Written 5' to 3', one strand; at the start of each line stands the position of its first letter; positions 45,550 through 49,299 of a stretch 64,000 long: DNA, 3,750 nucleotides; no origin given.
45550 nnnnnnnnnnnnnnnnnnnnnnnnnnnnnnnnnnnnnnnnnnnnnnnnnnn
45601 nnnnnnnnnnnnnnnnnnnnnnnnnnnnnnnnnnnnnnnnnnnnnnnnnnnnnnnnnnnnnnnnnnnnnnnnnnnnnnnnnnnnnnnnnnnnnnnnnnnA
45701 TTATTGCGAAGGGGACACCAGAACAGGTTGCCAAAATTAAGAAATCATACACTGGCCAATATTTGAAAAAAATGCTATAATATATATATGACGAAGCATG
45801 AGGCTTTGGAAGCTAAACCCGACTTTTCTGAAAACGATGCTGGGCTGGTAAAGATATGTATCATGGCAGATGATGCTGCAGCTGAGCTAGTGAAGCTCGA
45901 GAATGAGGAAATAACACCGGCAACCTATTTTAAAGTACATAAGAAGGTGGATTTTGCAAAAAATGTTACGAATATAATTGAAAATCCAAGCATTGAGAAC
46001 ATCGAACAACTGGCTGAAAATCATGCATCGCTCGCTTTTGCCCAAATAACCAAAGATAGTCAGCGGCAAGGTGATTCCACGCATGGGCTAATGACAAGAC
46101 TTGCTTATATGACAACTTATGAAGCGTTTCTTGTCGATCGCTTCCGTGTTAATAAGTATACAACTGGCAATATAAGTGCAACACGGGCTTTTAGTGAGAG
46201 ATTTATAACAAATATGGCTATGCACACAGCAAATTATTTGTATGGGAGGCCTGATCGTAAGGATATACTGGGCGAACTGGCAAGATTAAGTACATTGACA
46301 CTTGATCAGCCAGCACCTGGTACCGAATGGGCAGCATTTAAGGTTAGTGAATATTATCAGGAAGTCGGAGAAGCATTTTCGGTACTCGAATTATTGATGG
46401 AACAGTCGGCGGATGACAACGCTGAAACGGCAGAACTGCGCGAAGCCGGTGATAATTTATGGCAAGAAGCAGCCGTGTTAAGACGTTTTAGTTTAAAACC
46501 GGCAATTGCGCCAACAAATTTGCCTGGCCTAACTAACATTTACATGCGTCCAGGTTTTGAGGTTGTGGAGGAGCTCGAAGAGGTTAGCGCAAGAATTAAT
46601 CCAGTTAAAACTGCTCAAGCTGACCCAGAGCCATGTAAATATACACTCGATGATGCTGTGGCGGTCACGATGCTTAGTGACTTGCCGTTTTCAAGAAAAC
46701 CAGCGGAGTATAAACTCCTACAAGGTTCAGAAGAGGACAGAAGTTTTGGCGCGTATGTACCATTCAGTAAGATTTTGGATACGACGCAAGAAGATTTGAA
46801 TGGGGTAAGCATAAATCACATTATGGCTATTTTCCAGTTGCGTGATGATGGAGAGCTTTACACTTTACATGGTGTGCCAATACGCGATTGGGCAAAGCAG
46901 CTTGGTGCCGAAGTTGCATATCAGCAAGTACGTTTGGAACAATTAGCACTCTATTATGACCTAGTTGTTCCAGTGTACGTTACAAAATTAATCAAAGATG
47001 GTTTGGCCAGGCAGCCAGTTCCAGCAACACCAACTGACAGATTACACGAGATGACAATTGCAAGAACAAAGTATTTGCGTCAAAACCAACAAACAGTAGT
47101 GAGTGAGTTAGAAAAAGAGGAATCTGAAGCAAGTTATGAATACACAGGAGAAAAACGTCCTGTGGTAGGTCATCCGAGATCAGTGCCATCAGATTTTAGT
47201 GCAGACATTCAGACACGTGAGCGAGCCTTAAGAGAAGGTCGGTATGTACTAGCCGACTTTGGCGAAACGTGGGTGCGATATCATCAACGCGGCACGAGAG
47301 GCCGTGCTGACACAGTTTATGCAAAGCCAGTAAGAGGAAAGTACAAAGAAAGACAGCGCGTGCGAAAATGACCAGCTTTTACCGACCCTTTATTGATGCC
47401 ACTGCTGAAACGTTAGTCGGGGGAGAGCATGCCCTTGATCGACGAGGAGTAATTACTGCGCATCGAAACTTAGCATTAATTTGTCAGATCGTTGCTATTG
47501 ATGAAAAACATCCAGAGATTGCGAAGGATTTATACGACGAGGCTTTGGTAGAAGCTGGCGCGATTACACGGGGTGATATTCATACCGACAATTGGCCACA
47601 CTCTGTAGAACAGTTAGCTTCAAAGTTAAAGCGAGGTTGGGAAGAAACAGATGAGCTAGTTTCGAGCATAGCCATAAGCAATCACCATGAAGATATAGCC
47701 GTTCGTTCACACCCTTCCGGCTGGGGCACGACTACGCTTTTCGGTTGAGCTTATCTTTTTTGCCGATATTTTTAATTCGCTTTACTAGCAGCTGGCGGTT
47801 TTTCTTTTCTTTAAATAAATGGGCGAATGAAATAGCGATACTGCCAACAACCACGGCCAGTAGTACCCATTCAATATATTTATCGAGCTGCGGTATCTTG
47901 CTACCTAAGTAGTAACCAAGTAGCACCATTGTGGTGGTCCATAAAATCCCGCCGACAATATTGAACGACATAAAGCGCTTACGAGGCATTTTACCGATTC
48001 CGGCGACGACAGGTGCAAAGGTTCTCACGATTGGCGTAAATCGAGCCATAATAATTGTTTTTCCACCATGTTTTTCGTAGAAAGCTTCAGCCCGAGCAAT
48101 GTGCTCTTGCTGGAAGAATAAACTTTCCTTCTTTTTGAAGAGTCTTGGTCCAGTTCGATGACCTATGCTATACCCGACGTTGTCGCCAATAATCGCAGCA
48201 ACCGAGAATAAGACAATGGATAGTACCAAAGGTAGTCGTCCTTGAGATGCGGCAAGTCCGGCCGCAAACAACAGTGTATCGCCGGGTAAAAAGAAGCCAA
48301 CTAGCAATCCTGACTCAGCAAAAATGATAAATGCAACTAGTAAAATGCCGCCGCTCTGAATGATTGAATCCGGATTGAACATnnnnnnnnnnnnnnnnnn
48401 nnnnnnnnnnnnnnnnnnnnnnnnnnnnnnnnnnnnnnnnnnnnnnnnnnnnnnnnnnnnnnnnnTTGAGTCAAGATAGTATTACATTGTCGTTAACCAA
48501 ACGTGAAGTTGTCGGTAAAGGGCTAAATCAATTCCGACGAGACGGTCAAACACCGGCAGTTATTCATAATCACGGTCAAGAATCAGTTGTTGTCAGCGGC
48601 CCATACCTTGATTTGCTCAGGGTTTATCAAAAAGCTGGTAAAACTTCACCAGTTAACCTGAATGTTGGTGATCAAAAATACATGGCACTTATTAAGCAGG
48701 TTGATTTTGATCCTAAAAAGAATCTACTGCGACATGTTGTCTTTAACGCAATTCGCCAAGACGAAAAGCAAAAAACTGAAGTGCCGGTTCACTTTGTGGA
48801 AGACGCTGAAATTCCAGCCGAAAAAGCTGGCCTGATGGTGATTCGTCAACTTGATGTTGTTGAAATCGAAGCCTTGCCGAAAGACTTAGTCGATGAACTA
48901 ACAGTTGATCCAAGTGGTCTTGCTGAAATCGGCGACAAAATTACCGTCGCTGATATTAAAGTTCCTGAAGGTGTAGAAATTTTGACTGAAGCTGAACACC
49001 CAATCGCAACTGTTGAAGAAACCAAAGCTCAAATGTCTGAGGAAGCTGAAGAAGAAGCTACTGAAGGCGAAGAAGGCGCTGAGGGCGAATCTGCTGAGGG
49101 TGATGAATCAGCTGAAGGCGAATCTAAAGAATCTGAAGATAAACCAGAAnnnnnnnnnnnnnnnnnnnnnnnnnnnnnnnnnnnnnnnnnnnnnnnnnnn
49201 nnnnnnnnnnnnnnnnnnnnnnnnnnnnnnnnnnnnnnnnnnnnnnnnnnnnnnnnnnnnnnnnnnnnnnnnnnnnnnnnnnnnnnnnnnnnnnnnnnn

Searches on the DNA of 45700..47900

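Call 86: search_rna_families(source=window, start=45700, end=47900, threshold=evalue, max_evalue=1)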
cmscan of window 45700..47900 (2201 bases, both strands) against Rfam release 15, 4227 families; matches with E-value up to 1: 0.
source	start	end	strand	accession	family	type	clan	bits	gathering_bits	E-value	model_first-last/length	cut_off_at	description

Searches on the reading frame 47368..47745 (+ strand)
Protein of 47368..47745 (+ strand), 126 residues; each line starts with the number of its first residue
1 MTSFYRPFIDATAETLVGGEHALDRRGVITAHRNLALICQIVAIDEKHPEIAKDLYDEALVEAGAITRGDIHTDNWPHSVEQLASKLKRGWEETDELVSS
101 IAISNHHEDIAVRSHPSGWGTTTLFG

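Call 3: search_protein_families(library=pfam, proteins=[window:47368-47745:+], max_evalue=1)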
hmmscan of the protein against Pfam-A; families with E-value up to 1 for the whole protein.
window:47368-47745:+ (126 aa): 1 family
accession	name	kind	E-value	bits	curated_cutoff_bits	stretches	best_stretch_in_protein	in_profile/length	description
PF13561.12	adh_short_C2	-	0.14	12.2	27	1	49-110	33-89/236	Enoyl-(Acyl carrier protein) reductase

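Call 4: search_protein_families(library=ncbifam, proteins=[window:47368-47745:+], max_evalue=1)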
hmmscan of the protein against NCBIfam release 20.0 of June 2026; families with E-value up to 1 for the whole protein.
window:47368-47745:+ (126 aa): 0 families

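Call 5: search_protein_families(library=padloc, proteins=[window:47368-47745:+], max_evalue=1)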
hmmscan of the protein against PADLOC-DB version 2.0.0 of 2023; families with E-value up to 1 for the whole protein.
window:47368-47745:+ (126 aa): 0 families

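Call 6: search_protein_families(library=phrogs, proteins=[window:47368-47745:+], max_evalue=1)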
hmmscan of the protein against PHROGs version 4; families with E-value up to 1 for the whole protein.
window:47368-47745:+ (126 aa): 1 family
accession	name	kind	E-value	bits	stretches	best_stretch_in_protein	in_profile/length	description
phrog_13600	-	unknown function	0.33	12.4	1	26-63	41-76/81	-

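Call 8: find_homologous_proteins(query=window:47368-47745:+)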
Query window:47368-47745:+ (126 aa): 1 proteins with E <= 0.001 among 11 candidates.
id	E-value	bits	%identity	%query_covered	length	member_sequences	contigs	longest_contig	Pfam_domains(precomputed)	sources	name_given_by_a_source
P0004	5.3e-79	280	100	100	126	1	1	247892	-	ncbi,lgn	-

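Call 53: search_solved_structures(query=P0004, max_evalue=10)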
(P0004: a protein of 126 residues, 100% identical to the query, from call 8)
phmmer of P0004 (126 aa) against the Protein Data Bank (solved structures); distinct sequences matched with E-value up to 10: 4.
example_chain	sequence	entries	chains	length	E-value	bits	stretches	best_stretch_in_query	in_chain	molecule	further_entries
7nhn_u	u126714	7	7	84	0.27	14.5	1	39-88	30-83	30S ribosomal protein S20 | Small ribosomal subunit protein bS20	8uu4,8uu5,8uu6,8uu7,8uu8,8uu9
23wo_A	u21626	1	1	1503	1.5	12.1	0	19-60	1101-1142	DP221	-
23wm_A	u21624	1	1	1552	1.7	12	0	19-60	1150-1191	PP507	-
23wn_A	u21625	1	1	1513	1.7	12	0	19-60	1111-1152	DP622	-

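Call 88: search_dna_similar(query=P0004, collection=phages, mode=protein, max_evalue=0.1, max_rows=5)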
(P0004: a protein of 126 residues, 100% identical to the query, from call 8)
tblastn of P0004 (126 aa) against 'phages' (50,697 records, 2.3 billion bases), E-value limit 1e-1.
No match.

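Call 89: search_dna_similar(query=P0004, collection=plasmids, mode=protein, max_evalue=0.1, max_rows=5)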
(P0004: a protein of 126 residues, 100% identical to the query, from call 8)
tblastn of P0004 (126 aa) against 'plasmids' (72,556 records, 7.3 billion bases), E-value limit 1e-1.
No match.

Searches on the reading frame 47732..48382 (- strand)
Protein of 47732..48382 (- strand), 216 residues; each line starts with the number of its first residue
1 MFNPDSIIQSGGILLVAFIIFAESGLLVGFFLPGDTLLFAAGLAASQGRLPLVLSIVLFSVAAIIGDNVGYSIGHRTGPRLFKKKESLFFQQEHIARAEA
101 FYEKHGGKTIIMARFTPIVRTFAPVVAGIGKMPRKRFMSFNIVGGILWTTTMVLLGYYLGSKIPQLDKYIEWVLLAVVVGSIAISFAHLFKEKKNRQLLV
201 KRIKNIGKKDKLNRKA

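Call 75: search_protein_families(library=ncbifam, proteins=[window:47732-48382:-], max_evalue=0.00001)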
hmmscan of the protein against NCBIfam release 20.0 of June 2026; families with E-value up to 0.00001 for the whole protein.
window:47732-48382:- (216 aa): 3 families
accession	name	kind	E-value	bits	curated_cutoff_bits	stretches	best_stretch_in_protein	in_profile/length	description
NF008102.0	PRK10847.1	equivalog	3e-47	161.2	236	1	16-195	33-213/219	DedA family protein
NF052604.1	UndecprPTUtpABac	equivalog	6.4e-21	75.3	250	1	29-193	23-191/198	undecaprenyl phosphate transporter UptA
NF052605.1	UndecprPTUptAStph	equivalog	2.5e-14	53.8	300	1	7-168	8-171/197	undecaprenyl phosphate transporter UptA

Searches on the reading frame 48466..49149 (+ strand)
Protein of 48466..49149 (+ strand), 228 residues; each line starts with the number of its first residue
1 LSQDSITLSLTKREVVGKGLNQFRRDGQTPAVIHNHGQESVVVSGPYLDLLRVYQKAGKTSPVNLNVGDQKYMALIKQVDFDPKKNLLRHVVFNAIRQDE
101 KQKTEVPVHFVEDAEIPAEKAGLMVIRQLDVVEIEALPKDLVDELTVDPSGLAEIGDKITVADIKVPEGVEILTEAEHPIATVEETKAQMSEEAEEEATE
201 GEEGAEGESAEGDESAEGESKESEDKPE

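Call 75: search_protein_families(library=ncbifam, proteins=[window:48466-49149:+], max_evalue=0.00001)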
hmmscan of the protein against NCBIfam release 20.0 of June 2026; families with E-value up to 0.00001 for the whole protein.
window:48466-49149:+ (228 aa): 17 families
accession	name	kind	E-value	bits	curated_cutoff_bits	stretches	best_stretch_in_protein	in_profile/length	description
NF004133.0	PRK05618.2-4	equivalog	7e-38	130.3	197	1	6-211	3-206/210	50S ribosomal protein L25/general stress protein Ctc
NF004128.0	PRK05618.1-2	equivalog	2.7e-32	112.1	174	1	3-205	2-206/210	50S ribosomal protein L25/general stress protein Ctc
NF004131.0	PRK05618.2-1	equivalog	8.7e-31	107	189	1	3-208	3-204/207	50S ribosomal protein L25/general stress protein Ctc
NF004130.0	PRK05618.1-5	equivalog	1.8e-30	106.1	199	1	5-205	3-208/212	50S ribosomal protein L25/general stress protein Ctc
NF004136.0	PRK05618.3-2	equivalog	3.6e-29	101.7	212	1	5-201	3-198/202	50S ribosomal protein L25/general stress protein Ctc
TIGR00731.1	bL25_bact_ctc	equivalog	1.7e-28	99.5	73.1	1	8-183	1-174/176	50S ribosomal protein L25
NF004134.0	PRK05618.2-5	equivalog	6.5e-26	91.1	316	1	19-223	17-216/217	50S ribosomal protein L25/general stress protein Ctc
NF004137.0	PRK05618.3-3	equivalog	8e-26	91.1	270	1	5-216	3-214/241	50S ribosomal protein L25/general stress protein Ctc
NF004139.0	PRK05618.4-2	equivalog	2.7e-25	89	195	1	6-199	3-200/202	50S ribosomal protein L25/general stress protein Ctc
NF004129.0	PRK05618.1-4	equivalog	9.5e-24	84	164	1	18-186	13-177/178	50S ribosomal protein L25/general stress protein Ctc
NF004135.0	PRK05618.3-1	equivalog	2.1e-23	82.9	222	1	4-185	3-186/190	50S ribosomal protein L25/general stress protein Ctc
NF004141.0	PRK05618.4-4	equivalog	3.5e-23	82.1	309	1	5-204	3-199/201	50S ribosomal protein L25/general stress protein Ctc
NF004142.0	PRK05618.4-5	equivalog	1.7e-22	80.2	373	1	9-200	6-193/200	50S ribosomal protein L25/general stress protein Ctc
NF004132.0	PRK05618.2-2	equivalog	5e-22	78.5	225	1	5-197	3-191/193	50S ribosomal protein L25/general stress protein Ctc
NF004138.0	PRK05618.4-1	equivalog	2.2e-17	63.5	360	1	3-200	4-200/203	50S ribosomal protein L25/general stress protein Ctc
NF004140.0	PRK05618.4-3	equivalog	3.2e-15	56.1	270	1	6-199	4-196/197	50S ribosomal protein L25/general stress protein Ctc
NF004612.1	PRK05943.1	equivalog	8.4e-06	26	67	0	7-94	2-91/93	50S ribosomal protein L25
